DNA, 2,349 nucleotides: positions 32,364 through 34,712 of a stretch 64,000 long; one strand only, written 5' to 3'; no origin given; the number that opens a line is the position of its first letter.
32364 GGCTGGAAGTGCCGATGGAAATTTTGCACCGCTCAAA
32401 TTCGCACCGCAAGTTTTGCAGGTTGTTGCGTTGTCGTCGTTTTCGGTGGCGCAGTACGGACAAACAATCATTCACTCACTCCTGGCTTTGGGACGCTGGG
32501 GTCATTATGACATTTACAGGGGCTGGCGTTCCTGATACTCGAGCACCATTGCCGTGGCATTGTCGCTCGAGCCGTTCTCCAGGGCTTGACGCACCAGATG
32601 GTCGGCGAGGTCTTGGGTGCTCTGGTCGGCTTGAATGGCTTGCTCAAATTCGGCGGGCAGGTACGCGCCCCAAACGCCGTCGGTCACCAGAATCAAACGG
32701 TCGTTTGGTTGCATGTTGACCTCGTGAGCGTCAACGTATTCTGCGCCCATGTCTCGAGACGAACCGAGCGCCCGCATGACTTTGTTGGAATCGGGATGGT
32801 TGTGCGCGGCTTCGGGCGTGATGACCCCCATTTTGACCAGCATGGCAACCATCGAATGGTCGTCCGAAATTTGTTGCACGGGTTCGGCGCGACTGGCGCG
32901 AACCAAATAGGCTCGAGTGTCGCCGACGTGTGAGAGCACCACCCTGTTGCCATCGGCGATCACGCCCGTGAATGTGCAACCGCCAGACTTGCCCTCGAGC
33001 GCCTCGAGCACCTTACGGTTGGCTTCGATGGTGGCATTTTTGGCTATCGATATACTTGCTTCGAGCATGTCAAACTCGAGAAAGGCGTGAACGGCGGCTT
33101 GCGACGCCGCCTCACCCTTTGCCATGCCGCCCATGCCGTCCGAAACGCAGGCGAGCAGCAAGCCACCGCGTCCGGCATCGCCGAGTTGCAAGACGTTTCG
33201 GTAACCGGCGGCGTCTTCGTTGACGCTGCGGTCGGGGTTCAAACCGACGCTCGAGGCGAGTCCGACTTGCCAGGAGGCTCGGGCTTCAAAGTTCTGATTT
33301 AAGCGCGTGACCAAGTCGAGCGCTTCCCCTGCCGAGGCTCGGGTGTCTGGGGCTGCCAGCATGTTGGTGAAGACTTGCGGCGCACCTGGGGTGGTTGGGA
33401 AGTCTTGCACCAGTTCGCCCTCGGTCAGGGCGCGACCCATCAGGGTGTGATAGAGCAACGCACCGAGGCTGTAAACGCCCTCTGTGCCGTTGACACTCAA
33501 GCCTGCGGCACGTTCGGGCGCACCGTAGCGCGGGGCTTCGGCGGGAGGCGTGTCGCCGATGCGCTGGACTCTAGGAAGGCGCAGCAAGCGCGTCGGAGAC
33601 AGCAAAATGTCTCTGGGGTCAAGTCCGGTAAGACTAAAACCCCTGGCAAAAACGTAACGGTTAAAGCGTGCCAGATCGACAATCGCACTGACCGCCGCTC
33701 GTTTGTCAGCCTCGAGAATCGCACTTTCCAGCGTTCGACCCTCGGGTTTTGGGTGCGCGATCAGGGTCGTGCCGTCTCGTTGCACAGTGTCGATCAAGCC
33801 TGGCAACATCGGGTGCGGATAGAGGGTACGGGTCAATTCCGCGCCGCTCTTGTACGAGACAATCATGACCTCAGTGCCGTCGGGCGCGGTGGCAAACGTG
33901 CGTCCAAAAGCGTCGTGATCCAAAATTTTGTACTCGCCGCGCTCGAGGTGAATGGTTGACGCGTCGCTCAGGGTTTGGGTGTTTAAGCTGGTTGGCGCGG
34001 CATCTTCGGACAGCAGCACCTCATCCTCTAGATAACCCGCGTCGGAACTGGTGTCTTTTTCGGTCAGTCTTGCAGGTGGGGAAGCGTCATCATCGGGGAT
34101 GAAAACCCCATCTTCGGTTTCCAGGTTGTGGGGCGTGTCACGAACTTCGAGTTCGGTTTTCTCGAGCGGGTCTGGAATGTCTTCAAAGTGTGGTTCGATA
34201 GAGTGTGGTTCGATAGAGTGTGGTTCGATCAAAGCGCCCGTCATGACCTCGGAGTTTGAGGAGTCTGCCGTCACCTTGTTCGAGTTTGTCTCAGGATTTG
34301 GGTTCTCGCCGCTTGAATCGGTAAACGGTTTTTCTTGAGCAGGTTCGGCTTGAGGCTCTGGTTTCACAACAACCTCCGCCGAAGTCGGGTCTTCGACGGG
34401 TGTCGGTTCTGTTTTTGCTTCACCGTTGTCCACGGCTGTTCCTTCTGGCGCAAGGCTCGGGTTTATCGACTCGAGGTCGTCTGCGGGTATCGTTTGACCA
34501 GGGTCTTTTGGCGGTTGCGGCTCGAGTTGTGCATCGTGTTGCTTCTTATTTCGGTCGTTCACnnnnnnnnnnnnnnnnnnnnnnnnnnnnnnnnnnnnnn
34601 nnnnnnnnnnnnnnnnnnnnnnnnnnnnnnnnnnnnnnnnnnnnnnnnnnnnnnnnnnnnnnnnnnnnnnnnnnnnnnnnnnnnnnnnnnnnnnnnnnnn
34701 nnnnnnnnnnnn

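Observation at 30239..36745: Five-gene vWA / Zn-ribbon-FHA / pseudokinase-PP2C / Zn-ribbon-Ser-Thr kinase / PPK2 operon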

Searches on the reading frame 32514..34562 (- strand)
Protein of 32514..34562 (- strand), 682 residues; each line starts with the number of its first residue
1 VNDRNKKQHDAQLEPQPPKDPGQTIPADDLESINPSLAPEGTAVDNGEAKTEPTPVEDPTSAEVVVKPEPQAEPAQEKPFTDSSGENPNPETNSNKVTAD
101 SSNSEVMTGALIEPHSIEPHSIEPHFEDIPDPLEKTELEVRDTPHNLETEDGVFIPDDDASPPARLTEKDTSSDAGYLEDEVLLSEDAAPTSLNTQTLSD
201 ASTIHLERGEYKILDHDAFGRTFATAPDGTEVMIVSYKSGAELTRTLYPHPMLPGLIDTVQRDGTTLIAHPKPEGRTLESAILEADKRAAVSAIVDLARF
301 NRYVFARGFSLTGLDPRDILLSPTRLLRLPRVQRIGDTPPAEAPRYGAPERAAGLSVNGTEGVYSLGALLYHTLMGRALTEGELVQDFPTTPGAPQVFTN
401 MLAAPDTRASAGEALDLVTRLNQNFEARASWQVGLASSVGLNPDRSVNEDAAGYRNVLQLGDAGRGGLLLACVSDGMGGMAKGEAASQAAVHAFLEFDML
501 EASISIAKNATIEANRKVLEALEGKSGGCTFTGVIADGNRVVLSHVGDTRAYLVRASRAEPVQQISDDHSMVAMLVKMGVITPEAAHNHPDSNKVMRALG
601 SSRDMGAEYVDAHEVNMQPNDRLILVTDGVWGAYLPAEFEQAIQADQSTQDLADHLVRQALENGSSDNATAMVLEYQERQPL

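Call 5: search_protein_families(library=pfam, proteins=[window:32514-34562:-], max_evalue=0.01)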
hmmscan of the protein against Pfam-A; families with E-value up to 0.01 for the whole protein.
window:32514-34562:- (682 aa): 4 families
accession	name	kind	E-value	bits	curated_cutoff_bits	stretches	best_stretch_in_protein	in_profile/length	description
PF00481.26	PP2C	-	9.1e-10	39.1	20.3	1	499-570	71-141/255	Protein phosphatase 2C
PF13672.11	PP2C_2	-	7e-09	36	24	1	464-632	21-176/209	Protein phosphatase 2C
PF07228.17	SpoIIE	-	6e-06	26.8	25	1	599-676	105-191/192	Stage II sporulation protein E (SpoIIE)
PF04077.17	DsrH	-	0.0037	17.9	24.4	0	617-646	16-45/88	DsrH like protein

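Call 7: find_encoding_contigs(protein=window:32514-34562:-, flank=10000, max_places=6)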
Protein window:32514-34562:- (682 aa): no gene with exactly this product is on record in the collection.

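Call 8: find_homologous_proteins(query=window:32514-34562:-)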
Query window:32514-34562:- (682 aa): 107 proteins with E <= 0.001 among 8000 candidates.
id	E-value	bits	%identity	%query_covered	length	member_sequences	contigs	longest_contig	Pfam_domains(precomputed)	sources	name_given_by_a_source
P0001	0.0e+0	1414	100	94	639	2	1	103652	PF13672.12,PF00481.27,PF07228.18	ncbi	-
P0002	0.0e+0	1259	84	100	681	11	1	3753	PF13672.12,PF00481.27,PF07228.18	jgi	jgi:PPM family protein phosphatase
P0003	0.0e+0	1250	85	100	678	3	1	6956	PF13672.12,PF00481.27,PF07228.18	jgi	jgi:PPM family protein phosphatase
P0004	0.0e+0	1214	88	94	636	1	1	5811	PF13672.12,PF00481.27,PF07228.18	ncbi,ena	-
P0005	0.0e+0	1200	83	98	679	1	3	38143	PF13672.12,PF00481.27,PF07228.18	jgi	jgi:PPM family protein phosphatase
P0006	0.0e+0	1193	86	94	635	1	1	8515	PF13672.12,PF00481.27,PF07228.18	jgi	jgi:PPM family protein phosphatase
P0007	0.0e+0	1145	79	100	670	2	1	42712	PF13672.12,PF00481.27,PF07228.18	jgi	jgi:PPM family protein phosphatase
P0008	0.0e+0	1111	76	100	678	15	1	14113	PF13672.12,PF00481.27,PF07228.18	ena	-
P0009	0.0e+0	1084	76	100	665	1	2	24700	PF13672.12,PF00481.27,PF07228.18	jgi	jgi:PPM family protein phosphatase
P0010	0.0e+0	1059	77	94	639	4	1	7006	PF13672.12,PF00481.27,PF07228.18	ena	-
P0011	0.0e+0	1046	74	96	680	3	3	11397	PF13672.12,PF00481.27,PF07228.18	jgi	jgi:PPM family protein phosphatase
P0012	4.0e-282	956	69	96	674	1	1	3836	PF13672.12,PF00481.27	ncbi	-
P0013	1.8e-233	795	75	76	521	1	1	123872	PF13672.12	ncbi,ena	-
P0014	2.2e-187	643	57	79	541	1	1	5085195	PF13672.12,PF00481.27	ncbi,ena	-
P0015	7.8e-186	637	53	87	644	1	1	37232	PF13672.12,PF00481.27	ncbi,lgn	-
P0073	8.1e-70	254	38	68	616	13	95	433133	PF13672.12,PF00481.27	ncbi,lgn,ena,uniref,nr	ncbi:PP2C family protein-serine/threonine phosphatase [Deinococcus radiodurans]|uniref:PPM-type phos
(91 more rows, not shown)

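Call 9: find_encoding_contigs(protein=P0001, flank=10000, max_places=3)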
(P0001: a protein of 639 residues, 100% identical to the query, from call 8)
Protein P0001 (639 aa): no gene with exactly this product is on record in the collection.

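Call 10: find_encoding_contigs(protein=P0073, flank=10000, max_places=3)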
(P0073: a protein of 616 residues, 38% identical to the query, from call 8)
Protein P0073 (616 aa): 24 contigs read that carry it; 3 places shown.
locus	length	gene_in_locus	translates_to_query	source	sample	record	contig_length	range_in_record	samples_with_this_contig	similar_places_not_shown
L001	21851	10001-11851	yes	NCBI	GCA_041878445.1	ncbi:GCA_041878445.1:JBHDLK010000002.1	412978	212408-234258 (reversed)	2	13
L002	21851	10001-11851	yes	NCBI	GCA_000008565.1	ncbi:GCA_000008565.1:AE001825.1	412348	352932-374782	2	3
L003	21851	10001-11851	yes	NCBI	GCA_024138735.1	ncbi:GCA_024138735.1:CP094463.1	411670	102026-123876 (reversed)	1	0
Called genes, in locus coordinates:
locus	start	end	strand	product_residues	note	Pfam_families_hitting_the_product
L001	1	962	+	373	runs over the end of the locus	PF00195:Chal_sti_synt_N, PF08392:FAE1_CUT1_RppA, PF08545:ACP_syn_III, PF02797:Chal_sti_synt_C, PF08541:ACP_syn_III_C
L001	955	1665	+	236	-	PF05175:MTS (faint), PF13489:Methyltransf_23, PF08241:Methyltransf_11, PF08242:Methyltransf_12, PF13649:Methyltransf_25, PF13847:Methyltransf_31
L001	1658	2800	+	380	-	PF01494:FAD_binding_3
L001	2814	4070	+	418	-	PF00201:UDPGT, PF06722:EryCIII-like_C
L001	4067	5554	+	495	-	PF13091:PLDc_2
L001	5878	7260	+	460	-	PF00092:VWA, PF13519:VWA_2, PF13768:VWA_3 (weak)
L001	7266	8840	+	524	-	PF00069:Pkinase, PF07714:PK_Tyr_Ser-Thr, PF01636:APH (faint), PF03109:ABC1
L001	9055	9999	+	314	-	PF16697:Yop-YscD_cpl (faint), PF00498:FHA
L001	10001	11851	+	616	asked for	PF00481:PP2C (weak), PF13672:PP2C_2 (faint)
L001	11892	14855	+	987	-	PF00069:Pkinase, PF07714:PK_Tyr_Ser-Thr, PF03109:ABC1 (weak), PF08239:SH3_3, PF05048:NosD, PF13229:Beta_helix, PF05048:NosD, PF13229:Beta_helix, +2 more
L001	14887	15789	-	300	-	PF00126:HTH_1, PF03466:LysR_substrate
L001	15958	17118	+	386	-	PF02771:Acyl-CoA_dh_N, PF02770:Acyl-CoA_dh_M, PF00441:Acyl-CoA_dh_1, PF08028:Acyl-CoA_dh_2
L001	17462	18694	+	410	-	PF00266:Aminotran_5, PF22580:KYNU_C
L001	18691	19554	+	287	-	PF03301:Trp_dioxygenase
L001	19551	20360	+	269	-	PF07859:Abhydrolase_3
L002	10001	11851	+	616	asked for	PF00481:PP2C (weak), PF13672:PP2C_2 (faint)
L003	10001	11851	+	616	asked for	PF00481:PP2C (weak), PF13672:PP2C_2 (faint)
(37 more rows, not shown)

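Call 12: find_related_loci(query=A1, collection=genome_contigs, flank=10000)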
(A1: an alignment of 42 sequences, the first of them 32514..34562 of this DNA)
Query A1 (682 aa) in genome_contigs; peptide patterns used: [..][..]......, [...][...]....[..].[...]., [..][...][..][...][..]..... (x = any residue, [..] = any of these).
600 stretches matched a pattern (row limit reached: there are more); 559 encode a relative of the query (tblastn E <= 1e-3); the best 80 are kept; 80 distinct loci.
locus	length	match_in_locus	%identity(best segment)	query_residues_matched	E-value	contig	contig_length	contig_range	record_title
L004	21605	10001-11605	53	147-679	0e+0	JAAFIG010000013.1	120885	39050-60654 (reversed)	MAG: Deinococcales bacterium isolate bin18.concoct.ball.099 WN_Deinococcales_1_scaffold_13, whole genome shotgun sequenc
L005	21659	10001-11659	52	130-682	3e-174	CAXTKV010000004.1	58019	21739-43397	MAG TPA_asm: uncultured Deinococcales bacterium isolate public_SRR11456923_metawrap_bin.5 genome assembly, contig: publi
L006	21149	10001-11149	42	290-675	3e-70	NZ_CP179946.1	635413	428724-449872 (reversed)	Deinococcus sp. VB343 chromosome 2, complete sequence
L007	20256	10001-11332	38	237-675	2e-67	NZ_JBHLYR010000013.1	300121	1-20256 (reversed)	Deinococcus oregonensis strain JCM 13503 platanus_K_21_77_13, whole genome shotgun sequence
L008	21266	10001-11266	38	243-675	6e-66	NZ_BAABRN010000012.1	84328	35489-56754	Deinococcus xinjiangensis strain NBRC 107630 107630_is_12, whole genome shotgun sequence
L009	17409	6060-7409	37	216-675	4e-66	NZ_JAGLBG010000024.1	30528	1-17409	MAG: Deinococcus sp. isolate bin12 NODE_24_length_30528_cov_15.050765, whole genome shotgun sequence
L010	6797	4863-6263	36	225-675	8e-62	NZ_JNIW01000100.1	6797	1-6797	Deinococcus frigens DSM 12807 Q322DRAFT_scaffold00099.99_C, whole genome shotgun sequence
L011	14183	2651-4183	35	178-674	1e-57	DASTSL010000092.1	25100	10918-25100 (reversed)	MAG TPA_asm: Meiothermus sp. isolate SMAG_U2279 k141_1199969, whole genome shotgun sequence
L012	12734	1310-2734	35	250-681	3e-57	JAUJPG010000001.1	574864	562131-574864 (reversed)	MAG: Chloroflexota bacterium isolate YX3bin7 opera_contig_25, whole genome shotgun sequence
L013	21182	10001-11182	41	289-682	7e-57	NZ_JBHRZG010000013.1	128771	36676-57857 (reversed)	Deinococcus rufus strain CCTCC AB 2017081 velvet_auto_105_13, whole genome shotgun sequence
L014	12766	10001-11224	35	297-682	2e-49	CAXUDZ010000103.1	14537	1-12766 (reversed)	MAG TPA_asm: uncultured Abditibacterium sp. isolate public_SRR14722176_metawrap_bin.6 genome assembly, contig: public_SR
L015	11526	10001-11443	31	224-675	2e-48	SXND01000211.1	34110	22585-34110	MAG: Proteobacteria bacterium isolate F1-120-MAGs186 F1-120__c736628, whole genome shotgun sequence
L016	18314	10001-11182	31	291-675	4e-47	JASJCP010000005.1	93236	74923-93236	MAG: Xenococcaceae cyanobacterium MO_167.B27 MO_167.c_91, whole genome shotgun sequence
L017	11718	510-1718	32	297-678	4e-47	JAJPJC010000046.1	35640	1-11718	MAG: Isosphaeraceae bacterium isolate Centralia_MAG_412 k107_19196428, whole genome shotgun sequence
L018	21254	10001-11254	31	274-675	1e-46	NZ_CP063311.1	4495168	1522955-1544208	Anabaenopsis elenkinii CCIBt3563 chromosome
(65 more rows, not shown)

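Call 15: find_encoding_contigs(protein=P0007, flank=10000, max_places=2)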
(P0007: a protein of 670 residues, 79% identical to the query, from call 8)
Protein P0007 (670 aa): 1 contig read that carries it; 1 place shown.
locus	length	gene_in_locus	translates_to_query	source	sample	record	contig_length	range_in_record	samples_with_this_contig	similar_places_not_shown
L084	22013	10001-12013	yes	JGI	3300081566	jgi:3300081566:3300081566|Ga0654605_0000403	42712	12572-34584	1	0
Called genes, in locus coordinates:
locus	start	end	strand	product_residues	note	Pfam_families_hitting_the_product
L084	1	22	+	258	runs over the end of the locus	PF04994:TfoX_C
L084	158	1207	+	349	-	-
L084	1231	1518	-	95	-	PF08922:DUF1905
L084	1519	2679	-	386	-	PF13485:Peptidase_MA_2 (weak)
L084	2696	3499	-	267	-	PF00702:Hydrolase (faint), PF08282:Hydrolase_3, PF05116:S6PP (weak)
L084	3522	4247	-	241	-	-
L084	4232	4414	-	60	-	-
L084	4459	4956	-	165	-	-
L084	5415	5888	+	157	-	-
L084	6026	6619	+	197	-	PF01936:NYN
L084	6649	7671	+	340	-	PF02547:Queuosine_synth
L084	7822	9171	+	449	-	PF00092:VWA, PF13768:VWA_3, PF25106:VWA_4 (weak), PF13519:VWA_2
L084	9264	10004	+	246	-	PF13240:Zn_Ribbon_1 (weak), PF00498:FHA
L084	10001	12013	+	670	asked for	PF13672:PP2C_2, PF00481:PP2C (weak), PF07228:SpoIIE (faint)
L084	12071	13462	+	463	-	PF00069:Pkinase, PF07714:PK_Tyr_Ser-Thr, PF01636:APH (faint)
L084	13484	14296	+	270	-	PF03976:PPK2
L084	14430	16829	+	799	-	PF01935:DUF87 (weak)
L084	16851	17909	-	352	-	PF00483:NTP_transferase, PF12804:NTP_transf_3, PF25084:LbH_EIF2B (weak), PF00132:Hexapep (faint)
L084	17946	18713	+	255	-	PF01073:3Beta_HSD, PF01370:Epimerase, PF04321:RmlD_sub_bind, PF16363:GDP_Man_Dehyd, PF02719:Polysacc_synt_2, PF07993:NAD_binding_4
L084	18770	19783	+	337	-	PF00106:adh_short (faint), PF01073:3Beta_HSD, PF01370:Epimerase, PF02719:Polysacc_synt_2, PF04321:RmlD_sub_bind, PF07993:NAD_binding_4, PF13460:NAD_binding_10 (weak), PF16363:GDP_Man_Dehyd, +1 more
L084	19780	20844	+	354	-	PF00483:NTP_transferase, PF12804:NTP_transf_3 (weak), PF25087:GMPPB_C (faint)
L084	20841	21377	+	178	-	PF00908:dTDP_sugar_isom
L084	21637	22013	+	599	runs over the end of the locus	PF10609:ParA (faint), PF13614:AAA_31, PF01656:CbiA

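Call 16: find_encoding_contigs(protein=P0005, flank=10000, max_places=2)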
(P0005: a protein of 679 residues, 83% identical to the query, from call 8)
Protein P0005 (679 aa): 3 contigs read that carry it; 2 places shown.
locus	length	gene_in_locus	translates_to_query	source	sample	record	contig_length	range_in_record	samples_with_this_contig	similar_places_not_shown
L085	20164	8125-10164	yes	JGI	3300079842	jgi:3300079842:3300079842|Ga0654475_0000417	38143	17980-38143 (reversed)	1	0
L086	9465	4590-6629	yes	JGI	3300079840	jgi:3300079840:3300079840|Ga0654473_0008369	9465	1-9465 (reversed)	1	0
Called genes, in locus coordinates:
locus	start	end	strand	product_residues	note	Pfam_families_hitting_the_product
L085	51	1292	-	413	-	PF13485:Peptidase_MA_2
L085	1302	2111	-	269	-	PF00702:Hydrolase (faint), PF08282:Hydrolase_3, PF05116:S6PP (weak)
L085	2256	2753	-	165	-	-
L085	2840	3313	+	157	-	-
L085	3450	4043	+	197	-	PF01936:NYN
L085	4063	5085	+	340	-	PF02547:Queuosine_synth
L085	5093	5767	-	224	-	-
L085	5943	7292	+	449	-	PF00092:VWA, PF13768:VWA_3, PF25106:VWA_4 (weak), PF13519:VWA_2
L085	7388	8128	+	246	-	PF13240:Zn_Ribbon_1 (weak), PF00498:FHA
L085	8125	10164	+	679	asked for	PF13672:PP2C_2, PF00481:PP2C (faint), PF07228:SpoIIE (faint)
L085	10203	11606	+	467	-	PF00069:Pkinase, PF07714:PK_Tyr_Ser-Thr, PF01636:APH (faint)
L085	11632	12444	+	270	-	PF03976:PPK2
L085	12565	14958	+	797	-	PF01935:DUF87 (weak)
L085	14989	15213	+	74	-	-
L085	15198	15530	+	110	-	PF02452:PemK_toxin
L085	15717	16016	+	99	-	PF00166:Cpn10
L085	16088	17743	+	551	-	PF00118:Cpn60_TCP1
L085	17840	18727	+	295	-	PF01066:CDP-OH_P_transf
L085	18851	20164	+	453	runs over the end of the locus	-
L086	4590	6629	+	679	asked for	PF13672:PP2C_2, PF00481:PP2C (faint), PF07228:SpoIIE (faint)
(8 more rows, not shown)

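Call 17: find_encoding_contigs(protein=P0013, flank=10000, max_places=2)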
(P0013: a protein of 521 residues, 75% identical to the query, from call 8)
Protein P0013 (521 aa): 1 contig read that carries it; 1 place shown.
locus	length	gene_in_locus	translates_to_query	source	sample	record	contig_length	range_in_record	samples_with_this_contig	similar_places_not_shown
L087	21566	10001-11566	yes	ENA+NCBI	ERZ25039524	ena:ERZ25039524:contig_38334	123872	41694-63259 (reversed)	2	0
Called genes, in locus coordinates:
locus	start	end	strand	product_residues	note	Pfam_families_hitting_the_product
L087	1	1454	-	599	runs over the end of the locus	PF08439:Peptidase_M3_N, PF01432:Peptidase_M3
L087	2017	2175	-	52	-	-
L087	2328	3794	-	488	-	PF13485:Peptidase_MA_2 (weak)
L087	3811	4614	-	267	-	PF00702:Hydrolase (faint), PF08282:Hydrolase_3, PF05116:S6PP (weak)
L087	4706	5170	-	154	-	-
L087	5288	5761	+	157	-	-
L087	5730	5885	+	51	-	-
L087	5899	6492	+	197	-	PF01936:NYN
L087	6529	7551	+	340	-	PF02547:Queuosine_synth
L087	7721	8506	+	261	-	PF00092:VWA, PF13519:VWA_2, PF13768:VWA_3, PF25106:VWA_4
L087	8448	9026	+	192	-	-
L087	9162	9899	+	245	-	PF13240:Zn_Ribbon_1 (weak), PF00498:FHA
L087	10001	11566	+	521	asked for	PF13672:PP2C_2 (faint)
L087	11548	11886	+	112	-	PF07228:SpoIIE (weak)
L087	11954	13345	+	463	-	PF00069:Pkinase, PF07714:PK_Tyr_Ser-Thr, PF01636:APH (faint), PF03109:ABC1 (weak)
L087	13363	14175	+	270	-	PF03976:PPK2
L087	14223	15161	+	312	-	PF00005:ABC_tran, PF13304:AAA_21 (faint), PF12848:ABC_tran_Xtn (weak)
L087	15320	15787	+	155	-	PF00005:ABC_tran, PF13304:AAA_21 (faint)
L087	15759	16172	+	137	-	PF16326:ABC_tran_CTD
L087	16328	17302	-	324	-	PF13442:Cytochrome_CBB3 (faint)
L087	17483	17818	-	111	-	PF01257:2Fe-2S_thioredx (weak)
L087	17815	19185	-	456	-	PF04715:, PF00425:Chorismate_bind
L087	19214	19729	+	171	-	-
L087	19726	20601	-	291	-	PF01497:Peripla_BP_2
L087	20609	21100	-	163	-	-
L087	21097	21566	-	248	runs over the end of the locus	PF02463:SMC_N (faint), PF00005:ABC_tran, PF13304:AAA_21 (faint)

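Call 19: search_protein_families(library=padloc, proteins=[window:32514-34562:-], max_evalue=0.01)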
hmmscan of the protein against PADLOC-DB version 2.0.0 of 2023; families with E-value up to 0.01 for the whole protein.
window:32514-34562:- (682 aa): 5 families
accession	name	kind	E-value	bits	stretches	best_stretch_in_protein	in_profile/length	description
PDLC04518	PDC-M21C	-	3.2e-07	27.8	1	463-650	25-206/243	-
PDLC04042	PD-T4-6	-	0.00018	19.3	1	344-384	176-216/292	-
PDLC04061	PD-T4-6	-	0.00055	17.6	1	343-382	186-225/510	-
PDLC04053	PD-T4-6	-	0.0032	15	1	344-378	176-209/311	-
PDLC04064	PD-T4-6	-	0.0099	12.9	0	343-378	183-218/369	-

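Call 26: find_encoding_contigs(protein=P0014, flank=8000, max_places=1)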
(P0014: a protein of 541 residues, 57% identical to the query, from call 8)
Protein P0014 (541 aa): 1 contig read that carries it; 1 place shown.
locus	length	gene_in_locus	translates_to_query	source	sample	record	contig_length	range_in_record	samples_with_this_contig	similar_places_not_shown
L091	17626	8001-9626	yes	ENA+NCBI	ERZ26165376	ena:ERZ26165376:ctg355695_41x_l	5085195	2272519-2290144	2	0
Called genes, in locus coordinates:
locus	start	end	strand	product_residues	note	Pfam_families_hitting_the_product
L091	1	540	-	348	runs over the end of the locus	PF09375:Peptidase_M75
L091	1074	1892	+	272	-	PF11575:FhuF_C (weak)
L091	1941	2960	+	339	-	PF13203:DUF2201_N, PF09967:DUF2201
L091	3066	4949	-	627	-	PF22614:Slo-like_RCK (faint), PF02254:TrkA_N (faint), PF06241:Castor_Poll_mid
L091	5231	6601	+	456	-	PF00092:VWA, PF13519:VWA_2, PF13768:VWA_3 (weak), PF25106:VWA_4 (weak)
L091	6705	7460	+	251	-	PF13240:Zn_Ribbon_1 (weak), PF00498:FHA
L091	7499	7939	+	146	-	-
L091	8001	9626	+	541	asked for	PF00481:PP2C (weak), PF13672:PP2C_2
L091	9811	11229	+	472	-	PF00069:Pkinase, PF07714:PK_Tyr_Ser-Thr, PF01636:APH (faint)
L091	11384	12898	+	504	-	PF00672:HAMP (weak), PF00512:HisKA, PF02518:HATPase_c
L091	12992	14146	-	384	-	PF01546:Peptidase_M20, PF07687:M20_dimer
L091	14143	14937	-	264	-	PF00756:Esterase, PF12146:Hydrolase_4 (faint)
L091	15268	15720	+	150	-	-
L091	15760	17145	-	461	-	PF06609:TRI12, PF00083:Sugar_tr, PF07690:MFS_1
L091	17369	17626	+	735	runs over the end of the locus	PF00384:Molybdopterin, PF01568:Molydop_binding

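Call 34: search_solved_structures(query=A1, max_evalue=1, show_alignments=0)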
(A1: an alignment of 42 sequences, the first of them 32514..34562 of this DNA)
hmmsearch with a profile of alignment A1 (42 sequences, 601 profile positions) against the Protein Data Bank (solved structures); distinct sequences matched with E-value up to 1: 1237 (the best 60 are shown).
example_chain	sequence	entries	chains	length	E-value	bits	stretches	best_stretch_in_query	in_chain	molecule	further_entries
1txo_A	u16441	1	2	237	4.2e-44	154.4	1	390-596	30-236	Putative Bacterial Enzyme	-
2cm1_A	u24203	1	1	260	2.2e-43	152.1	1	390-594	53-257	SERINE THREONINE PROTEIN PHOSPHATASE PSTP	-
6ihl_A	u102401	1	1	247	9.7e-43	149.9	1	364-595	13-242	Phosphorylated protein phosphatase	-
6ihs_A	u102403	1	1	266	1.3e-42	149.6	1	364-595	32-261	Phosphorylated protein phosphatase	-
6ihr_A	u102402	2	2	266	1.3e-42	149.6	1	364-595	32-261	Phosphorylated protein phosphatase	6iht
5f1m_A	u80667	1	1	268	1.3e-42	149.6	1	364-595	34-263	Phosphorylated protein phosphatase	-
5d2u_A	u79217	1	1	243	3.3e-42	148.2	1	391-594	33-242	Protein serin-threonin phosphatase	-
6ihw_A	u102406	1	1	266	3.8e-42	148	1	364-595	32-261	Phosphorylated protein phosphatase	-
2j82_A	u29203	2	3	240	3.9e-42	148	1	391-594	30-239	PROTEIN SERINE-THREONINE PHOSPHATASE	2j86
5iti_A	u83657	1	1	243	4e-42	147.9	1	391-594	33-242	Protein serin-threonin phosphatase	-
6ihu_A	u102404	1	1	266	4.2e-42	147.8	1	364-595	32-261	Phosphorylated protein phosphatase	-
6ihv_A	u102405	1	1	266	5.5e-42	147.4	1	364-595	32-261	Phosphorylated protein phosphatase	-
2y09_A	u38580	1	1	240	1.8e-40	142.4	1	391-594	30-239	PROTEIN SERIN-THREONIN PHOSPHATASE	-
2xzv_A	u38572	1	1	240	1.8e-40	142.4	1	391-594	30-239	PROTEIN SERIN-THREONIN PHOSPHATASE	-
2pk0_A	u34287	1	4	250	6.5e-36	127.4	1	387-597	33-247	Serine/threonine protein phosphatase Stp1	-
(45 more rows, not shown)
